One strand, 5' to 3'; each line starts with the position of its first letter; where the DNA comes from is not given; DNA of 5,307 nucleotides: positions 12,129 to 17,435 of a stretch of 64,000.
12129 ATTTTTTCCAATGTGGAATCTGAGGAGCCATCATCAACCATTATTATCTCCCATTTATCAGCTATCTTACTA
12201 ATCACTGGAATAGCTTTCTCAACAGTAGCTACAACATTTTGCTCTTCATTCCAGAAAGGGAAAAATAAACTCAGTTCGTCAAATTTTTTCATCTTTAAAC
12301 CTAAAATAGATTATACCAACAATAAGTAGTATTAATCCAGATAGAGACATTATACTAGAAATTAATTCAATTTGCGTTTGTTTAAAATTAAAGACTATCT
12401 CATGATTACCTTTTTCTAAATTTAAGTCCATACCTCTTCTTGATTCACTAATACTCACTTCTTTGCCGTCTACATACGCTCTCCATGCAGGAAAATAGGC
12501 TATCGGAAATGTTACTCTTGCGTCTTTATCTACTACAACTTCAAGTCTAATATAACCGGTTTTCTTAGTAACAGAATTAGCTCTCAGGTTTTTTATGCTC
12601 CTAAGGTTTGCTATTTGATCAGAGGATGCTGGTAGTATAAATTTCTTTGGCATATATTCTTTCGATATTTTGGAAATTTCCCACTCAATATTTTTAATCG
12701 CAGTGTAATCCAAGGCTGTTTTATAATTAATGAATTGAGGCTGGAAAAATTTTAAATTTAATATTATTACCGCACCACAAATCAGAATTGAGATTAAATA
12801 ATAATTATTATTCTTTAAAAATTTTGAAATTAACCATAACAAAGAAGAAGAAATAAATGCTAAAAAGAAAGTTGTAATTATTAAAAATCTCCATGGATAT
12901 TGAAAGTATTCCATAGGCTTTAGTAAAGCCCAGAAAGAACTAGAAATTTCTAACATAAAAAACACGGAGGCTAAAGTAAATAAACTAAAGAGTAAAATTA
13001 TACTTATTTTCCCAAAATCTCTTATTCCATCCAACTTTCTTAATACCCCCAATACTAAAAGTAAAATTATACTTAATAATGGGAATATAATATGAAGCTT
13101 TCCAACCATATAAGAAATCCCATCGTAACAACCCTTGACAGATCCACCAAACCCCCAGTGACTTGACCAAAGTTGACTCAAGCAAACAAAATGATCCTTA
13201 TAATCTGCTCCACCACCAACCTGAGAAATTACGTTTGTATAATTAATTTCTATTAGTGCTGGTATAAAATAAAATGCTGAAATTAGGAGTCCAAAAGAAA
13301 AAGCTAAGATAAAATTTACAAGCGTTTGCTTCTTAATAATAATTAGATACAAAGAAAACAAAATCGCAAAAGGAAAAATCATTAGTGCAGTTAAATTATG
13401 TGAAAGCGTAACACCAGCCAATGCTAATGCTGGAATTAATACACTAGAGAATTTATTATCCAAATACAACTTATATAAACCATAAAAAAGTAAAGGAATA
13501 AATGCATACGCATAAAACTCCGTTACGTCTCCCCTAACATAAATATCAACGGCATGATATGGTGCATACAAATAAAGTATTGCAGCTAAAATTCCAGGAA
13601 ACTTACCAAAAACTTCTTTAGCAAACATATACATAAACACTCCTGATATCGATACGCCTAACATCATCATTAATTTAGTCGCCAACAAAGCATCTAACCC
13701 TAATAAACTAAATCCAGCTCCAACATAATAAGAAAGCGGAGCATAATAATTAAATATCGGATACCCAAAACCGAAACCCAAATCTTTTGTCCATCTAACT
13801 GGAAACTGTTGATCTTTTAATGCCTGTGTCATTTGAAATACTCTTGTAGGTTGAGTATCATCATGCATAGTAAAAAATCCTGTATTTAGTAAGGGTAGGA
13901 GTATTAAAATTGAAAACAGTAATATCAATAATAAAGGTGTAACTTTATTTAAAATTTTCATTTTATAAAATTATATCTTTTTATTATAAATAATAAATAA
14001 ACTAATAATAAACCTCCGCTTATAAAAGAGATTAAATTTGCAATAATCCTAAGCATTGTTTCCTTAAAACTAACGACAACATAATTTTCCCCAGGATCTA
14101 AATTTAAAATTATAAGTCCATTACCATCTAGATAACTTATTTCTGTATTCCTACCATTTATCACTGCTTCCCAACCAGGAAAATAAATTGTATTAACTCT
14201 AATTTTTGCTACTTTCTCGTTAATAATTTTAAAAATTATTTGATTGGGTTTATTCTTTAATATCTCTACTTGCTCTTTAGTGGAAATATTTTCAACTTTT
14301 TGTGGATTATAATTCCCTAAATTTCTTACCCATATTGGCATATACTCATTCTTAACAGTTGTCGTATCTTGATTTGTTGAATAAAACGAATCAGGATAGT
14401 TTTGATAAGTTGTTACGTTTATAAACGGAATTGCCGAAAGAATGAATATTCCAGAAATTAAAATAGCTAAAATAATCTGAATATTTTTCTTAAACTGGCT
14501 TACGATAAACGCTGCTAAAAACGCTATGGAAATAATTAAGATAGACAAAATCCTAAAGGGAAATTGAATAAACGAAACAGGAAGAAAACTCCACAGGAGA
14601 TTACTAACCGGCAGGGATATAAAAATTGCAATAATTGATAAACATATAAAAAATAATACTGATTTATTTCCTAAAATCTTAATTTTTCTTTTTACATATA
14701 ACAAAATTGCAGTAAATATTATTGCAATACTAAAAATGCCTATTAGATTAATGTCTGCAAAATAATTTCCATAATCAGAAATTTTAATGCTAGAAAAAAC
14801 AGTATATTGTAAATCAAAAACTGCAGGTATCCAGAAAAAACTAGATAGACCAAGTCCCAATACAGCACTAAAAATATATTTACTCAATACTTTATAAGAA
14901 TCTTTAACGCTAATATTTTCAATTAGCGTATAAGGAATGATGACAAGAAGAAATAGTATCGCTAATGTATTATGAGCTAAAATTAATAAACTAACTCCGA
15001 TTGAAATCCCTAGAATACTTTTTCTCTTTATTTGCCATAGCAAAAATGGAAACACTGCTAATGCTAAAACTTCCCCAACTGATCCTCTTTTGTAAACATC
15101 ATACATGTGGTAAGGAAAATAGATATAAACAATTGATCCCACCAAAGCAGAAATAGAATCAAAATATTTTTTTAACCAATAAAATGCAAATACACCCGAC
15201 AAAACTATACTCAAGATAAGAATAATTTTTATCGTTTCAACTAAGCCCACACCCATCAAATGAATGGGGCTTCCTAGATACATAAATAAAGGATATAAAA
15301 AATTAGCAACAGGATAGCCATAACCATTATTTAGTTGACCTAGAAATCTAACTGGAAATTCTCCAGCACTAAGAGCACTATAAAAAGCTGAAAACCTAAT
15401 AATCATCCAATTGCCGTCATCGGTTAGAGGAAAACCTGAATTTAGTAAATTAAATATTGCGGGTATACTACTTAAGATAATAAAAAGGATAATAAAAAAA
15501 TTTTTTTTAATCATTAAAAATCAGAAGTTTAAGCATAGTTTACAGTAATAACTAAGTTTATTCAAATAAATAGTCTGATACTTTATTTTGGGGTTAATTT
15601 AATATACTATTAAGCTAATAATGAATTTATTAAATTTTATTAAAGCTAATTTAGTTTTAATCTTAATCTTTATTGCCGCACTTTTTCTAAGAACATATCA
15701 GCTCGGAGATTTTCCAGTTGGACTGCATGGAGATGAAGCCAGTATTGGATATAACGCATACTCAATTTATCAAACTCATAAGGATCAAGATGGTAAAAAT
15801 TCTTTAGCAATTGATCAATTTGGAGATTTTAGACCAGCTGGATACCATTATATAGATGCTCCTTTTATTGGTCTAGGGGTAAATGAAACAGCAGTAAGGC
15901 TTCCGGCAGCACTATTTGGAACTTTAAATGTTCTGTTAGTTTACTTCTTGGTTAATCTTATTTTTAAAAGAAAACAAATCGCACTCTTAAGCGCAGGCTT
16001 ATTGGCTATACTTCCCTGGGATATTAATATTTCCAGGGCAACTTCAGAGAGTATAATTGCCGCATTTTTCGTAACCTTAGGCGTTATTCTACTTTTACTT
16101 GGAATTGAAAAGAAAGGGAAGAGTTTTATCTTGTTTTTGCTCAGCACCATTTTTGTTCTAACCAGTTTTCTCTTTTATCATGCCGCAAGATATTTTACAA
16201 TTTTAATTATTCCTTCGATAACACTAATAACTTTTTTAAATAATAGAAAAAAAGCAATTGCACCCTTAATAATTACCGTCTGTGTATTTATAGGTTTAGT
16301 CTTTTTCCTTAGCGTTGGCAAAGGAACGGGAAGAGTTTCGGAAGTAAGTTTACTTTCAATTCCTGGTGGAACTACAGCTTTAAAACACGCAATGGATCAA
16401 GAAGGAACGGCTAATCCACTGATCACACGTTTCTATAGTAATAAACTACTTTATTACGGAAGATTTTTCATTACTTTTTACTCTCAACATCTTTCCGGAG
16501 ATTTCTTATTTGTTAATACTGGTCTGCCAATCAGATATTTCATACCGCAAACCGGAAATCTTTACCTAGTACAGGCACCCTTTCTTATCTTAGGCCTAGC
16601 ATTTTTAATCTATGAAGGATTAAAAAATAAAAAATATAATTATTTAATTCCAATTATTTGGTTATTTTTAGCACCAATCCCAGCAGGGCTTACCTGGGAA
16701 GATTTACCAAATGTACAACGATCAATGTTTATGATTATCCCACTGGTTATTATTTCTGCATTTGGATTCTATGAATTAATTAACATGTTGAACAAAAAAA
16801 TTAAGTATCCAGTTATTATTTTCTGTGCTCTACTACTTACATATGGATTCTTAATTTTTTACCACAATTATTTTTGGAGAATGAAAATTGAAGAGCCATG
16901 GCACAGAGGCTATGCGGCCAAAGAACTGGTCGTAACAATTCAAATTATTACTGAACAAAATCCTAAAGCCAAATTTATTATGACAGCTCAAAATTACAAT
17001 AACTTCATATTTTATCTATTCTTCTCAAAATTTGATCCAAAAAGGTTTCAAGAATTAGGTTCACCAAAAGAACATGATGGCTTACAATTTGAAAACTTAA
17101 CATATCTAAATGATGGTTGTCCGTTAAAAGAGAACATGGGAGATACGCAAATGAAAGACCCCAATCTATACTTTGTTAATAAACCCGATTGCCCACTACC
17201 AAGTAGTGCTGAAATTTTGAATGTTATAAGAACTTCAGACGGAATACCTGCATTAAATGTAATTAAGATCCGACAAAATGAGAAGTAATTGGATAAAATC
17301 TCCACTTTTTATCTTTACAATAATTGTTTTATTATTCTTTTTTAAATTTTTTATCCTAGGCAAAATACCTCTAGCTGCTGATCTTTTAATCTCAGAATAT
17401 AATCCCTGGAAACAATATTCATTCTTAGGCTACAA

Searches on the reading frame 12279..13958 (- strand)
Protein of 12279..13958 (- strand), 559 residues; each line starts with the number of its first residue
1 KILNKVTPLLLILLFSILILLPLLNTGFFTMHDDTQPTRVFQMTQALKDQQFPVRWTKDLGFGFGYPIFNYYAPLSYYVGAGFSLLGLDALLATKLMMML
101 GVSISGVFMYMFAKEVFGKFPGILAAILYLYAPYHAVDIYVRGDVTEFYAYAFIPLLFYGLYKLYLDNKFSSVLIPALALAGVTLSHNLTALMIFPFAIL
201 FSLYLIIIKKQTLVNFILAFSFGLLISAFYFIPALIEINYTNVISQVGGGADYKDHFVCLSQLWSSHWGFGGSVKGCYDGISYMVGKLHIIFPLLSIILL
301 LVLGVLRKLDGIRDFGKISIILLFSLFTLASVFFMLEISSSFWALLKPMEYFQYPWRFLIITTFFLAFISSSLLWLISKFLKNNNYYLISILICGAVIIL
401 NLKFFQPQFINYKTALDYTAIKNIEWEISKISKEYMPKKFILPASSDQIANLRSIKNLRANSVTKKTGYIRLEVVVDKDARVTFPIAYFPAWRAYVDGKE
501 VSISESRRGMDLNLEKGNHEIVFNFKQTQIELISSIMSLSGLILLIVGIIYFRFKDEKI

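Call 42: search_protein_families(library=pfam, proteins=[window:12279-13958:-], max_evalue=0.00001)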
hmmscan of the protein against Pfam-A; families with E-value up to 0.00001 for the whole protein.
window:12279-13958:- (559 aa): 1 family
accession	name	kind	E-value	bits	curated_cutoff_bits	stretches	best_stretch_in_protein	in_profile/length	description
PF10131.15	PTPS_related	-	7.7e-12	44.9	26.4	1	69-426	1-325/621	6-pyruvoyl-tetrahydropterin synthase related domain; membrane protein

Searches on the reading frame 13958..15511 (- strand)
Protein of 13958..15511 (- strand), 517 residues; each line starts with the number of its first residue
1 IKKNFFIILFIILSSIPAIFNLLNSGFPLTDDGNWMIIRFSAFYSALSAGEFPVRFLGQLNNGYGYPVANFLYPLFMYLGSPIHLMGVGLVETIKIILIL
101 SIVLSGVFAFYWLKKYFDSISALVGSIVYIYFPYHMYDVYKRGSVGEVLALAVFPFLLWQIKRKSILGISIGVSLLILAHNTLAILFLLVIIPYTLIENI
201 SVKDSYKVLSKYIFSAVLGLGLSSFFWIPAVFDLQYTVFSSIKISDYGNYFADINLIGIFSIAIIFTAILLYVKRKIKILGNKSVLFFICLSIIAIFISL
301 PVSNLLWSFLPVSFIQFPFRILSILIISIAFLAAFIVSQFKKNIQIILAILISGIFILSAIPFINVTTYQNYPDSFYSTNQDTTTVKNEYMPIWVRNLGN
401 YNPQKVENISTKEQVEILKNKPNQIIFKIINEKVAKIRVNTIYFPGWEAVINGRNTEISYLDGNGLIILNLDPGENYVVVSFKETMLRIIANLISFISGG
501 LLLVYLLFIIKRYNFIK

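Call 42: search_protein_families(library=pfam, proteins=[window:13958-15511:-], max_evalue=0.00001)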
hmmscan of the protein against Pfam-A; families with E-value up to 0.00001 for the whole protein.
window:13958-15511:- (517 aa): 1 family
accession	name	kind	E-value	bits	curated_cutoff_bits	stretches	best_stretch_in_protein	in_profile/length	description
PF10131.15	PTPS_related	-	2.9e-14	52.9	26.4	1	74-374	6-318/621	6-pyruvoyl-tetrahydropterin synthase related domain; membrane protein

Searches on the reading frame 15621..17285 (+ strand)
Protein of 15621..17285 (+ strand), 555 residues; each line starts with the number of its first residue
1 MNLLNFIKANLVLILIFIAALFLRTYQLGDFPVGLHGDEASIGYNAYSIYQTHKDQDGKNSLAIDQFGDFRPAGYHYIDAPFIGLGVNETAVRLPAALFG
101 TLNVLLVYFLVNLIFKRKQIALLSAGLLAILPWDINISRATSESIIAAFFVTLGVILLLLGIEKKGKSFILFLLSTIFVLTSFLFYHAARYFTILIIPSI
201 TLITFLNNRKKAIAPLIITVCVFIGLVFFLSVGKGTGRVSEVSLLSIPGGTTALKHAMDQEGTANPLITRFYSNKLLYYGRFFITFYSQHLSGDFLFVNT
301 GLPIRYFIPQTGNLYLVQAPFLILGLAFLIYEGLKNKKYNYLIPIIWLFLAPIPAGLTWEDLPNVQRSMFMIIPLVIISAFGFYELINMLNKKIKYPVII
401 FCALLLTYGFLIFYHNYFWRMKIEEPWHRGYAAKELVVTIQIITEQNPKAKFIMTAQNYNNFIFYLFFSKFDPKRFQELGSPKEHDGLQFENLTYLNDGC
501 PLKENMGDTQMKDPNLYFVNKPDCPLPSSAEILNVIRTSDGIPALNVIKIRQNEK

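Call 42: search_protein_families(library=pfam, proteins=[window:15621-17285:+], max_evalue=0.00001)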
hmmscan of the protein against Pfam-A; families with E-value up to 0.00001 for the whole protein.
window:15621-17285:+ (555 aa): 2 families
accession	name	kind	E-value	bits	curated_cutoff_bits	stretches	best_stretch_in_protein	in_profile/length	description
PF13231.12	PMT_2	-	1.4e-08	35.6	26.1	1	77-230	8-155/160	Dolichyl-phosphate-mannose-protein mannosyltransferase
PF02366.24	PMT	-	3.2e-08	33.9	22.7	1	78-159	69-152/245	Dolichyl-phosphate-mannose-protein mannosyltransferase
